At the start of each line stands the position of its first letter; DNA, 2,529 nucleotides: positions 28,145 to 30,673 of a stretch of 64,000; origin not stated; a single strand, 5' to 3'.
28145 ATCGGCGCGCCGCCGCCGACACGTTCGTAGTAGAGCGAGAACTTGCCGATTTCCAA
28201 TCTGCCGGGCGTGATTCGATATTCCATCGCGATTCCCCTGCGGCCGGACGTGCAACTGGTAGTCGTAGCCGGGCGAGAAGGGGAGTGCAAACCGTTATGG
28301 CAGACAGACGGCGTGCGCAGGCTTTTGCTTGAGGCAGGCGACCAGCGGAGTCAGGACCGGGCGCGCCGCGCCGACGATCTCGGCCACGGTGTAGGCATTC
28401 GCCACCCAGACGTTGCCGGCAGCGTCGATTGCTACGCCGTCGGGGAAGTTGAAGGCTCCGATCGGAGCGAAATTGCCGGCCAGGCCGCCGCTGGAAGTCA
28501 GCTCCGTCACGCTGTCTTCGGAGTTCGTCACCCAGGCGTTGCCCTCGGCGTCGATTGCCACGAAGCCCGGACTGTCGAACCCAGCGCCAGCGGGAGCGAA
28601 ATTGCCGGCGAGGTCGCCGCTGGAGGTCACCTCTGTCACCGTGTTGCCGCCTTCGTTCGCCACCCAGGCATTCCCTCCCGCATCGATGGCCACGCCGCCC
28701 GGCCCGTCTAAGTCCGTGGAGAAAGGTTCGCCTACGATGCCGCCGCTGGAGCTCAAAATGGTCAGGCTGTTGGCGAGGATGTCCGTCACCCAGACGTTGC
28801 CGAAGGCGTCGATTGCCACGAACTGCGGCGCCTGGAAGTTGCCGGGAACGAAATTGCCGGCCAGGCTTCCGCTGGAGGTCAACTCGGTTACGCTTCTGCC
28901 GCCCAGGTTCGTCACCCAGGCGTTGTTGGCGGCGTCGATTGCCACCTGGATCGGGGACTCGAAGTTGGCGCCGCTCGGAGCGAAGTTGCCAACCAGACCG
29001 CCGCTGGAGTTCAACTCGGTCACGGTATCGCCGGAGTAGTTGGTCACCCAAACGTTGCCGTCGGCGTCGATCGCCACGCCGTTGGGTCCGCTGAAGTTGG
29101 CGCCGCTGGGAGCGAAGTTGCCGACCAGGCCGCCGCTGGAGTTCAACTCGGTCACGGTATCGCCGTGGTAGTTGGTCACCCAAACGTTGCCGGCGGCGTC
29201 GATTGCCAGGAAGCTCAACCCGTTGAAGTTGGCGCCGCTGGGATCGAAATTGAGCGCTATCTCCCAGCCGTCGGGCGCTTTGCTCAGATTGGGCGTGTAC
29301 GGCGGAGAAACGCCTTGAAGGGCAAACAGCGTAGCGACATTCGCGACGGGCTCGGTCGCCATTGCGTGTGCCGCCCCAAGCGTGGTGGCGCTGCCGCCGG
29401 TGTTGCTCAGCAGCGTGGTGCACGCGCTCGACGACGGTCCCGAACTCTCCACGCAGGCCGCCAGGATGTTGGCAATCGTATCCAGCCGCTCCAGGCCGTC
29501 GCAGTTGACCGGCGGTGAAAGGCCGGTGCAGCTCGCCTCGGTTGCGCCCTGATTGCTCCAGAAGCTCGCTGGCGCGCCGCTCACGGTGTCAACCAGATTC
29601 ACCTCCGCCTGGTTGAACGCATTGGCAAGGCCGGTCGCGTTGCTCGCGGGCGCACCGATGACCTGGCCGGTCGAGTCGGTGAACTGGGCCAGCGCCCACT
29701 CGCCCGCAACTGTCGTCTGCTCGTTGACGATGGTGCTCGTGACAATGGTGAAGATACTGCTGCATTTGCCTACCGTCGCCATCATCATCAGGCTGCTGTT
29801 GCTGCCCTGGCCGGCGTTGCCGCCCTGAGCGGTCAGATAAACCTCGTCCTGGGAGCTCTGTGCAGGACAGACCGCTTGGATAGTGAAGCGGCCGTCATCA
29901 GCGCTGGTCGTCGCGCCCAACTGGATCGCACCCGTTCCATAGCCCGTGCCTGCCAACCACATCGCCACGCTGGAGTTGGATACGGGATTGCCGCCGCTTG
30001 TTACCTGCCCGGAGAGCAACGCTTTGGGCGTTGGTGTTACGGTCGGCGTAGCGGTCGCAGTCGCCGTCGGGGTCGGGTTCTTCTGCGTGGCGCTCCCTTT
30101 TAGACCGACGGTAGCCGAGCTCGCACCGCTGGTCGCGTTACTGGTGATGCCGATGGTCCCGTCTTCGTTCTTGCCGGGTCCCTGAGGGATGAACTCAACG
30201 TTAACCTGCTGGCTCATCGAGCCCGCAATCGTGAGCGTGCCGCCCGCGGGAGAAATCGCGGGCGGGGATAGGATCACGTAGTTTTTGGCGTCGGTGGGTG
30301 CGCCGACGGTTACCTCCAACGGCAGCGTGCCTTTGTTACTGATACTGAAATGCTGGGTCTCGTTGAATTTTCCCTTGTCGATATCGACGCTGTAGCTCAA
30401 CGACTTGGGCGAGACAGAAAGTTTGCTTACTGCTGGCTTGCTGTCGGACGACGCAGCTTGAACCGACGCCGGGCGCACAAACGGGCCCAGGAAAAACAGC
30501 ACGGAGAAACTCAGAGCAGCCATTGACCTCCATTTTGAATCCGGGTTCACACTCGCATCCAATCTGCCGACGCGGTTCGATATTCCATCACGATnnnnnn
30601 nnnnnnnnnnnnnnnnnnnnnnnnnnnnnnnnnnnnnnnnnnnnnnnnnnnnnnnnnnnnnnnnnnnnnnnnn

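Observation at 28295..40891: Three-member paralog family of secreted NHL beta-propeller proteins with an invariant Cys-x9-Cys C-terminal tail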

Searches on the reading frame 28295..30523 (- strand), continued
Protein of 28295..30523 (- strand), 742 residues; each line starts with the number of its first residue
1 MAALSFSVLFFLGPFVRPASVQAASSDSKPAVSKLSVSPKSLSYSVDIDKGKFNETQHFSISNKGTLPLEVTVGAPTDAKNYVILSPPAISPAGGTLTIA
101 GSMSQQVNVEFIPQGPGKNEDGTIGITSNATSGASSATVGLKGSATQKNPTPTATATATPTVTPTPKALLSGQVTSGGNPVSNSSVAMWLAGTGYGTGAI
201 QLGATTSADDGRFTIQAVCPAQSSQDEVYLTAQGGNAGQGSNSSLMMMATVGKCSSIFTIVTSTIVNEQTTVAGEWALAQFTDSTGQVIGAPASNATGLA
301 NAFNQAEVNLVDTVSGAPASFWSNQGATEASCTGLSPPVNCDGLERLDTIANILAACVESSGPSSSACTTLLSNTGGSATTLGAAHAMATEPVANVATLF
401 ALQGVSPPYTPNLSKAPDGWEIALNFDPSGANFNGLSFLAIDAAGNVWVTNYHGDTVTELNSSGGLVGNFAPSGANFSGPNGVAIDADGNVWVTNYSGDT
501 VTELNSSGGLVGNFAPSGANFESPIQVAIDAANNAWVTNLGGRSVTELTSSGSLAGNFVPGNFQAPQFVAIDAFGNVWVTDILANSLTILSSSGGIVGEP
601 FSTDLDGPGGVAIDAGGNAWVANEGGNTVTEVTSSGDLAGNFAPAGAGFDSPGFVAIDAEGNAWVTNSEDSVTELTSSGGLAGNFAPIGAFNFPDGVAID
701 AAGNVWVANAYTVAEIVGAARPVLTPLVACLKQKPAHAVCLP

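Call 22: predict_structure(alignment_id=A2)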
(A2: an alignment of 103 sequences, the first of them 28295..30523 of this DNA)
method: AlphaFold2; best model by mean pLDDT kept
length: 742 residues; sequences in the alignment: 103
mean_pLDDT: 92.7   pTM: 0.80
mean pLDDT of the five models: 92.7, 92.2, 92.2, 92.1, 92.1
residues with pLDDT >= 90: 640; 70-90: 55; 50-70: 9; < 50: 38
segments of 3 or more residues with pLDDT < 50: 1-27, 154-164
pLDDT, mean of each block of 10 residues (from residue 1): 35 36 52 97 93 92 96 93 82 86 95 87 97 97 91 47 62 96 98 96 97 93 93 97 98 88 92 98 97 97 98 97 97 96 98 98 97 98 98 98 92 97 98 97 98 98 98 98 98 98 98 97 98 98 98 97 94 98 97 94 96 97 98 96 98 98 97 98 96 97 98 98 97 96 95
secondary structure, 60 per line:
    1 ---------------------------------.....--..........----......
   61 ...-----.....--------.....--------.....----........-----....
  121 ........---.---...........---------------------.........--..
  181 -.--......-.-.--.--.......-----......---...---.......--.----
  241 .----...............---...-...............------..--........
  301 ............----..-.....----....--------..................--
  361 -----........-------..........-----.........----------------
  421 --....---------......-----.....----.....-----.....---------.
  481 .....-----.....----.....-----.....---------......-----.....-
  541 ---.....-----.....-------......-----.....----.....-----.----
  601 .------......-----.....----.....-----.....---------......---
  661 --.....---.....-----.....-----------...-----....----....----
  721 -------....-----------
elements in order (helices of 4 or more, strands of 3 or more residues): E34-38 E41-47 E55-63 E69-73 E82-86 E95-99 E104-111 E117-128 E136-146 E168-176 E185-190 E200-206 E212-217 E227-233 E246-253 H254-260 E264-266 H268-281 H293-310 H320-324 H329-332 H341-358 H366-373 H381-390 H396-404 E423-426 E436-441 E447-451 E456-460 E466-470 E480-485 E491-495 E500-504 E510-514 E524-529 E535-539 E544-548 E554-558 E566-571 E577-581 E586-590 E608-613 E619-623 E628-632 E638-642 E652-657 E663-667 E671-675 E681-685 E697-699 E705-708 E713-716 H728-731
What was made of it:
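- On NHL repeat proteins (Pfam PF01436): The AlphaFold2 model has 28 strands in 7 blades, with pLDDT above 90 (call 22).
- On T9SS C-terminal domain: Only 26 residues follow the propeller, modelled as coil plus one helical turn (call 22).
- Checked: AlphaFold2 on g1 gives a beta-sandwich at residues 34-146, a disordered linker at 154-164, a second beta-sandwich at 168-253, a helical domain at 254-404 and a propeller at 423-716 (call 22).
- Tail structure: the tail is coil plus one helical turn with pLDDT 95-97 (call 22). It is modelled as folded, with pLDDT 95-97 (call 22).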

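Call 26: fold_search(model_id=the predicted structure, library=pdb)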
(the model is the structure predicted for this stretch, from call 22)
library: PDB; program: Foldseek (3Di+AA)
matches with E <= 10: 1944; with E <= 0.001: 956
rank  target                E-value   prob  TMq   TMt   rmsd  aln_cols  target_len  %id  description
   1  2qc5                  1.7e-17  1.00  0.35  0.85   2.7       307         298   18  Streptogramin B lyase structure (released 2008-10-14)
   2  2z2o_C                1.1e-16  1.00  0.36  0.85   2.6       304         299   18  Crystal Structure of apo virginiamycin B lyase from Staphylococcus aureus (released 2007-06-19)
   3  2z2o_D                1.2e-16  1.00  0.36  0.87   2.5       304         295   18  Crystal Structure of apo virginiamycin B lyase from Staphylococcus aureus (released 2007-06-19)
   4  2z2o_A                1.6e-16  1.00  0.35  0.85   2.8       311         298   17  Crystal Structure of apo virginiamycin B lyase from Staphylococcus aureus (released 2007-06-19)
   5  7qrv_A                2.1e-16  1.00  0.29  0.73   3.5       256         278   21  Crystal structure of NHL domain of TRIM2 (full C-terminal) (released 2022-05-04)
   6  2z2n                  5.1e-16  1.00  0.35  0.87   2.7       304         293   19  Crystal Structure of selenomethionine substituted virginiamycin B lyase from Staphylococcus aureus (released 2007-06-19)
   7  2z2p_A                5.1e-16  1.00  0.36  0.87   2.6       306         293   19  Crystal Structure of catalytically inactive H270A virginiamycin B lyase from Staphylococcus aureus with Quinupristin (released 2007-06-19)
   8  7qrv_D                5.9e-16  1.00  0.30  0.73   4.0       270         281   21  Crystal structure of NHL domain of TRIM2 (full C-terminal) (released 2022-05-04)
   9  7zqg                  7.5e-16  1.00  0.28  0.75   4.6       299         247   25  Crystal structure of Pizza6-KSH-TSH with Silicotungstic Acid (STA) polyoxometalate (released 2023-05-10)
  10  7qrw                  7.9e-16  1.00  0.29  0.72   4.3       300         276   21  Crystal structure of NHL domain of TRIM3 (released 2022-05-04)
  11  7b2r_A                8.7e-16  1.00  0.29  0.73   3.6       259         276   20  Crystal structure of NHL domain of TRIM2 (released 2021-01-13)
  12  7qrv_B                1.2e-15  1.00  0.30  0.74   3.9       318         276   18  Crystal structure of NHL domain of TRIM2 (full C-terminal) (released 2022-05-04)
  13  6fq3_A                1.4e-15  1.00  0.28  0.51   6.5       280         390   18  Crystal structure of Danio rerio Lin41 filamin-NHL domains in complex with lin-29A 5'UTR 13mer RNA (released 2018-05-09)
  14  8j72_B                1.4e-15  1.00  0.29  0.72   3.6       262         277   21  Crystal structure of mammalian Trim71 in complex with lncRNA Trincr1 (released 2024-03-06)
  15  6xg7                  1.4e-15  1.00  0.29  0.69   3.6       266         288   22  1.3 A Resolution Structure of the of the NHL Repeat Region of D. melanogaster Thin (released 2020-12-16)
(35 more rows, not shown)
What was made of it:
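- On NHL repeat proteins (Pfam PF01436): Foldseek finds NHL and Vgb propellers at E about 1e-16 (call 26).
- Closest known: Virginiamycin B. Same: It is the best fold match (TM-score 0.85-0.87 on the target, call 26).
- The best fold match is Vgb (call 26). Identity to Vgb is 17-19% (call 26).
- Tried and rejected: The Foldseek PDB list was filled by propellers (call 26).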

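Call 42: find_related_loci(query=A2, collection=genome_contigs, flank=6000)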
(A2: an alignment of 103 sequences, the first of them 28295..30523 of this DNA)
Query A2 (742 aa) in genome_contigs; peptide patterns used: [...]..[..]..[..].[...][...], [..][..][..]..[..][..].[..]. (x = any residue, [..] = any of these).
576 stretches matched a pattern; 502 encode a relative of the query (tblastn E <= 1e-3); the best 80 are kept; 78 distinct loci.
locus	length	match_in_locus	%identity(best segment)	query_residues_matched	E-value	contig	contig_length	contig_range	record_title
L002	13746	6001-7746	68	170-742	0e+0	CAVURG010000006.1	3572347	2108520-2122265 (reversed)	MAG: uncultured delta proteobacterium isolate MFD01299.bin.2.36 genome assembly, contig: contig_3968, whole genome shotg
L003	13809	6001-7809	59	170-742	0e+0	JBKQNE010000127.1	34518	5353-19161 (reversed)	MAG: Candidatus Binataceae bacterium isolate LASAr3G3H3I__bin_44 LASAr3G3H3I_000000154630, whole genome shotgun sequence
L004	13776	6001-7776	60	166-742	0e+0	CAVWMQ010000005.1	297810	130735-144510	MAG: uncultured delta proteobacterium isolate MFD01248.bin.1.68 genome assembly, contig: contig_18414, whole genome shot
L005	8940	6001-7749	58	170-742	0e+0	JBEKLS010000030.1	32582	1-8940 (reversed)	MAG: Candidatus Binatus sp. isolate SPRUCE 376 SPRUCE_376_30, whole genome shotgun sequence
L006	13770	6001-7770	54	170-742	0e+0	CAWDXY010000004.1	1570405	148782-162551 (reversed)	MAG: uncultured delta proteobacterium isolate MFD01248.bin.1.21 genome assembly, contig: contig_2914, whole genome shotg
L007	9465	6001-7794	57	170-741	0e+0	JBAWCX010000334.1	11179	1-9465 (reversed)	MAG: Candidatus Binatus sp. isolate MFD09556_ilm_asm_bin15 k127_190741, whole genome shotgun sequence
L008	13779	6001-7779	57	170-741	8e-179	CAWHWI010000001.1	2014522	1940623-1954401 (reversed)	MAG: uncultured delta proteobacterium isolate MFD04463.bin.1.219 genome assembly, contig: contig_17539, whole genome sho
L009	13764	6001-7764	53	163-742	5e-177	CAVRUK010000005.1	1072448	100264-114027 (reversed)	MAG: uncultured delta proteobacterium isolate MFD02248.bin.1.51 genome assembly, contig: contig_7132, whole genome shotg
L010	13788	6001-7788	56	170-741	5e-176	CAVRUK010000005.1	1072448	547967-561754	MAG: uncultured delta proteobacterium isolate MFD02248.bin.1.51 genome assembly, contig: contig_7132, whole genome shotg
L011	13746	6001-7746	58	169-742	2e-175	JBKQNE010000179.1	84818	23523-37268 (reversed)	MAG: Candidatus Binataceae bacterium isolate LASAr3G3H3I__bin_44 LASAr3G3H3I_000000214413, whole genome shotgun sequence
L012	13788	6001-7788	55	170-741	3e-179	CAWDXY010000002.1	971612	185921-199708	MAG: uncultured delta proteobacterium isolate MFD01248.bin.1.21 genome assembly, contig: contig_17444, whole genome shot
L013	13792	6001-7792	62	163-742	8e-174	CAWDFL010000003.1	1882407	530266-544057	MAG: uncultured delta proteobacterium isolate MFD06092.bin.1.174 genome assembly, contig: contig_17319, whole genome sho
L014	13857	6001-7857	53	148-742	4e-172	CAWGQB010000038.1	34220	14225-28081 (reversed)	MAG: uncultured proteobacterium isolate MFD04463.bin.2.159 genome assembly, contig: contig_94058, whole genome shotgun s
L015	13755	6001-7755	52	170-742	2e-171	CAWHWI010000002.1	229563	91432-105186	MAG: uncultured delta proteobacterium isolate MFD04463.bin.1.219 genome assembly, contig: contig_46931, whole genome sho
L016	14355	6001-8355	46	15-742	1e-169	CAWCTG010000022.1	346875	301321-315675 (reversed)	MAG: Candidatus Binataceae bacterium isolate MFD03399.bin.1.12 genome assembly, contig: contig_3921, whole genome shotgu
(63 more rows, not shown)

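Call 45: find_encoding_contigs(protein=P0025, flank=8000, max_places=2)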
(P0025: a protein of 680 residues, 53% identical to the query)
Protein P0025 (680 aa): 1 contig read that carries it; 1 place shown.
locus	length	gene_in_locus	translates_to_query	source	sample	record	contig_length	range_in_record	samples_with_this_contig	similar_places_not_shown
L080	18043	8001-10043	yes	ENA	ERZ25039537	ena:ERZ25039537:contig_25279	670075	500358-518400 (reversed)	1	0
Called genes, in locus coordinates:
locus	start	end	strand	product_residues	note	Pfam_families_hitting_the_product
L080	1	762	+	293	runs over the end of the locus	PF00903:Glyoxalase (faint), PF13669:Glyoxalase_4 (faint)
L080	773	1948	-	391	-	PF14306:PUA_2, PF01747:ATP-sulfurylase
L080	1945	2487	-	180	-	PF01583:APS_kinase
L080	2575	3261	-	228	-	PF00702:Hydrolase, PF12710:HAD, PF13419:HAD_2, PF13242:Hydrolase_like (weak)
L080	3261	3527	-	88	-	-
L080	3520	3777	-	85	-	-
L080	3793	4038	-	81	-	PF09383:NIL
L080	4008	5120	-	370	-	PF00291:PALP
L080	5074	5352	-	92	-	PF02597:ThiS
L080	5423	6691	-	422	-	PF05810:NinF (weak), PF00291:PALP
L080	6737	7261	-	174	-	PF00899:ThiF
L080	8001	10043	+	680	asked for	PF01436:NHL (faint), PF08450:SGL (faint), PF05787:PhoX (faint), PF24684:Vgb_lyase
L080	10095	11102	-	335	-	PF01118:Semialdhyde_dh, PF02774:Semialdhyde_dhC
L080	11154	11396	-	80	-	PF12146:Hydrolase_4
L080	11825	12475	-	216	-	PF00441:Acyl-CoA_dh_1, PF08028:Acyl-CoA_dh_2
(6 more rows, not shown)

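Call 46: find_encoding_contigs(protein=P0088, flank=8000, max_places=2)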
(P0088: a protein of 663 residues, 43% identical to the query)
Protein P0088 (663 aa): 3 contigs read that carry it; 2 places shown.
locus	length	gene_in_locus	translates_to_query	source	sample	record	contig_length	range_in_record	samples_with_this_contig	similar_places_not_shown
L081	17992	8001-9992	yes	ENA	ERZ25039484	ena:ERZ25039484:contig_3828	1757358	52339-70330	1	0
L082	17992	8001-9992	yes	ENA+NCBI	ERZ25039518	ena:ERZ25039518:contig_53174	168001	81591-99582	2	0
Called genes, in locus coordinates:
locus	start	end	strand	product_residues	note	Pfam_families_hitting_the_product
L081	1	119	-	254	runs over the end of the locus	PF00106:adh_short, PF08659:KR, PF13561:adh_short_C2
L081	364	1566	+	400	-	PF02771:Acyl-CoA_dh_N, PF02770:Acyl-CoA_dh_M, PF00441:Acyl-CoA_dh_1, PF08028:Acyl-CoA_dh_2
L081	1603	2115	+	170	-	PF13577:SnoaL_4, PF14534:DUF4440 (weak), PF00866:Ring_hydroxyl_B (weak)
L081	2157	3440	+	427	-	PF13000:Acatn, PF07690:MFS_1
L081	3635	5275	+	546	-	PF10162:G8, PF24606:CEMIP_beta-hel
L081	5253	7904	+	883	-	PF24606:CEMIP_beta-hel (weak)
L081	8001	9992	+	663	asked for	PF08450:SGL (faint), PF24684:Vgb_lyase (faint), PF01436:NHL (faint), PF07494:Reg_prop (faint)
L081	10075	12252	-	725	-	PF14742:GDE_N_bis, PF22422:MGH1-like_GH, PF06202:GDE_C (weak)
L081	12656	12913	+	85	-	-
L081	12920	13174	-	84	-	PF12762:DDE_Tnp_IS1595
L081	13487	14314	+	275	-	PF13489:Methyltransf_23, PF01209:Ubie_methyltran, PF13847:Methyltransf_31, PF08241:Methyltransf_11, PF08242:Methyltransf_12, PF13649:Methyltransf_25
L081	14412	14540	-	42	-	-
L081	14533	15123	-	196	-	PF00534:Glycos_transf_1, PF13692:Glyco_trans_1_4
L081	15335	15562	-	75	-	PF13439:Glyco_transf_4 (weak)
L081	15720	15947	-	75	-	-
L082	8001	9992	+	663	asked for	PF08450:SGL (faint), PF24684:Vgb_lyase (faint), PF01436:NHL (faint), PF07494:Reg_prop (faint)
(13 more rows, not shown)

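Call 47: find_encoding_contigs(protein=P0012, flank=8000, max_places=2)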
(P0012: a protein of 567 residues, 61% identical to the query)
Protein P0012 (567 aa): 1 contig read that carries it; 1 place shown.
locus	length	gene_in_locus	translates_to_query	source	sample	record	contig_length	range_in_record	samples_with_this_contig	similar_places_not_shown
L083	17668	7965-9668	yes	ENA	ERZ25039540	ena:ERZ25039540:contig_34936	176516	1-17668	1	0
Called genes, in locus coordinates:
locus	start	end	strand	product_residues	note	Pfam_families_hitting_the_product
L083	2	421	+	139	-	?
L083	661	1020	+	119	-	PF23439:DUF7124 (weak)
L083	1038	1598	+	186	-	PF12850:Metallophos_2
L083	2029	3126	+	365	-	PF00296:Bac_luciferase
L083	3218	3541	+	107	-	-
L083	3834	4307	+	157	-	PF00158:Sigma54_activat, PF25601:AAA_lid_14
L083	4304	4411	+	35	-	-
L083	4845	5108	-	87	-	-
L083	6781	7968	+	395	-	-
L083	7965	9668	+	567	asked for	PF08450:SGL (faint), PF24684:Vgb_lyase, PF01436:NHL (faint), PF07494:Reg_prop (faint)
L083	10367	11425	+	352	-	PF00165:HTH_AraC, PF12833:HTH_18, PF00165:HTH_AraC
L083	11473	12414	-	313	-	PF01262:AlaDh_PNT_C (faint), PF00107:ADH_zinc_N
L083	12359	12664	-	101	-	PF08240:ADH_N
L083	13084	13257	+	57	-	-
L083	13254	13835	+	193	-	PF00106:adh_short, PF08659:KR, PF13561:adh_short_C2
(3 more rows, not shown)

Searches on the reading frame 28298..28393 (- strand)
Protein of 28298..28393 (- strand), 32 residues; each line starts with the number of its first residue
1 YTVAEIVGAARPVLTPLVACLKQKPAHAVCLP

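Call 39: search_protein_representatives(alignment_id=A3)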
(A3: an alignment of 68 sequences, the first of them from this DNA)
Query: 68 sequences, 32 profile positions. Proteins with E-value up to 0.001 (for the whole library): 96; up to 1e-10: 16; up to 1e-30: 0. The best 96 are listed.
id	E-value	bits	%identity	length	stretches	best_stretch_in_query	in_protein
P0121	6.2e-14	67.7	-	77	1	2-32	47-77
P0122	1.0e-13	67.0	-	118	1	1-32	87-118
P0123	2.6e-13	65.7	-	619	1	1-32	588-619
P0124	2.9e-13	65.5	-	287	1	2-32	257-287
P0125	3.9e-13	65.1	-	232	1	1-32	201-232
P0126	6.1e-13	64.5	-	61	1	1-32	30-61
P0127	6.4e-13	64.5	-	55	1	1-32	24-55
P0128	8.6e-13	64.0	-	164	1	2-32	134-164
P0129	2.1e-12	62.8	-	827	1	2-32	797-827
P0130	2.2e-12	62.8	-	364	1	3-32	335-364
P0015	2.6e-12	62.5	-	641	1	1-32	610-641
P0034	7.7e-12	61.0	-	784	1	1-31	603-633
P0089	1.4e-11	60.2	-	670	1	2-32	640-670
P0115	4.0e-11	58.7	-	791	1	1-32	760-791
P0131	6.1e-11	58.1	-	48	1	4-32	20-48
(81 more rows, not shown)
